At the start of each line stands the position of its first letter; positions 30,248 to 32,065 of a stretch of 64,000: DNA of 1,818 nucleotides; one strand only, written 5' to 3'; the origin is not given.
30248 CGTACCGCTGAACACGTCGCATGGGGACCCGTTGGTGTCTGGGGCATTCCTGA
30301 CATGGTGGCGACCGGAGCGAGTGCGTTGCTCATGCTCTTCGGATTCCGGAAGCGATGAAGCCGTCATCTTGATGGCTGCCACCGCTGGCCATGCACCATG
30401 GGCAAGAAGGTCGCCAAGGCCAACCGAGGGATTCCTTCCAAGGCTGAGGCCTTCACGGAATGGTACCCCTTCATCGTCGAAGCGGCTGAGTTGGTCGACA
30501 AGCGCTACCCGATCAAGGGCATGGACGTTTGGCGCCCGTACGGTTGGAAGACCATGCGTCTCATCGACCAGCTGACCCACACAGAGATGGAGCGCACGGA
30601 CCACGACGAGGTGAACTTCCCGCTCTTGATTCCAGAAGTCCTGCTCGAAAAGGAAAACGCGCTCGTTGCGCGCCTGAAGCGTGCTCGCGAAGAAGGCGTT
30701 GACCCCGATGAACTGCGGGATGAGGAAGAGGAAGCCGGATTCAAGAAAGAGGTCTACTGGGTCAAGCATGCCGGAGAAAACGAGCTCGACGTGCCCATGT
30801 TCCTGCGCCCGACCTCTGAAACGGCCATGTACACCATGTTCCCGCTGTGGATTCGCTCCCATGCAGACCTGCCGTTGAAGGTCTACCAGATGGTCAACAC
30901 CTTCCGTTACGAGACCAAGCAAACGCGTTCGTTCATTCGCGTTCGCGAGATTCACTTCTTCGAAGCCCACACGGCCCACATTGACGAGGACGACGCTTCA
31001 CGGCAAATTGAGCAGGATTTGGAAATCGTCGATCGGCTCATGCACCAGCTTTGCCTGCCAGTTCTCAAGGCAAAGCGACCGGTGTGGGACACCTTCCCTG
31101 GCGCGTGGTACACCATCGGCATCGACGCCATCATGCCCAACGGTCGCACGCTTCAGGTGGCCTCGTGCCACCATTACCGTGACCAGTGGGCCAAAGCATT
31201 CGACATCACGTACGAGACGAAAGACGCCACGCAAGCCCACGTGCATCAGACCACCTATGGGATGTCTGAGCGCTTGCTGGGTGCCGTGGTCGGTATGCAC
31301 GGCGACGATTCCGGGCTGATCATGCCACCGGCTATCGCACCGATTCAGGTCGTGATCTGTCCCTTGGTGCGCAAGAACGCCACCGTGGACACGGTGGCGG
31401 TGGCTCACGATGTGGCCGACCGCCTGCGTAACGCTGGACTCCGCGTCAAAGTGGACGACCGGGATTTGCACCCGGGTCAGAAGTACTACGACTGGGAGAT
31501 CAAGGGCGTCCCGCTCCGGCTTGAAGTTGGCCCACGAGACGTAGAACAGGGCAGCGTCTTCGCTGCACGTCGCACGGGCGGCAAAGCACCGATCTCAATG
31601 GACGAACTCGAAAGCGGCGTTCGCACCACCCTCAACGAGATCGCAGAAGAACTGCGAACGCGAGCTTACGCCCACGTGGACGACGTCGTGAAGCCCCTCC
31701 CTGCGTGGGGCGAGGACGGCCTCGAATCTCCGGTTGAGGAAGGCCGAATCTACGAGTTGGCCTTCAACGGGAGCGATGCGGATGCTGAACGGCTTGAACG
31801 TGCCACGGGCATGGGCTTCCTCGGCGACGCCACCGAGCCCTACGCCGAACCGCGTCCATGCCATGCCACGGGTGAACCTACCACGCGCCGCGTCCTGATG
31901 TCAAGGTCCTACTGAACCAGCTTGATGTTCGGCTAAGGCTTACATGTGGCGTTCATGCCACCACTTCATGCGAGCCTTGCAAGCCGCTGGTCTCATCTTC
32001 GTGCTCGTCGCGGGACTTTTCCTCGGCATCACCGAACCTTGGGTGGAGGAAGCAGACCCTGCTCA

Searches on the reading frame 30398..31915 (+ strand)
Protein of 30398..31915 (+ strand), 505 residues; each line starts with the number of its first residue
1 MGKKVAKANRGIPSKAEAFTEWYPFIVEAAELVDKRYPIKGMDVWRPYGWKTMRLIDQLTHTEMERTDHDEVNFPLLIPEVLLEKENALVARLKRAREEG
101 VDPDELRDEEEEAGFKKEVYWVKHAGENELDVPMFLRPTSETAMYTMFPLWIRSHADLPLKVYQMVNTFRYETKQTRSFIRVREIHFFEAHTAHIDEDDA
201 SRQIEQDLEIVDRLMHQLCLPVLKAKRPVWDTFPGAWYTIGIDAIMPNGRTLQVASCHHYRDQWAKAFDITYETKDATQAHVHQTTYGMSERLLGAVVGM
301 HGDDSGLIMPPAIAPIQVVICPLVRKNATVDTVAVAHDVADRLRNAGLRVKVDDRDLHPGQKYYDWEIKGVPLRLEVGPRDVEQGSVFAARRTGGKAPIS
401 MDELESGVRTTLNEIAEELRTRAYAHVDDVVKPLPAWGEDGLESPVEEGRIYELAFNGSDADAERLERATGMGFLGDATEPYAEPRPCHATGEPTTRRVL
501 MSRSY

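Call 54: search_protein_families(library=pfam, proteins=[window:30398-31915:+], max_evalue=0.00001)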
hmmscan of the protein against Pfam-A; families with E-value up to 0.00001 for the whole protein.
window:30398-31915:+ (505 aa): 2 families
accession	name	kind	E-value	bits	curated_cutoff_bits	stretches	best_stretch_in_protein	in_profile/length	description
PF00587.30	tRNA-synt_2b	-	4e-28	99.1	29.3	1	120-298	1-176/179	tRNA synthetase class II core domain (G, H, P, S and T)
PF03129.25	HGTP_anticodon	-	1.8e-19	70.1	21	1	317-409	1-92/94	Anticodon binding domain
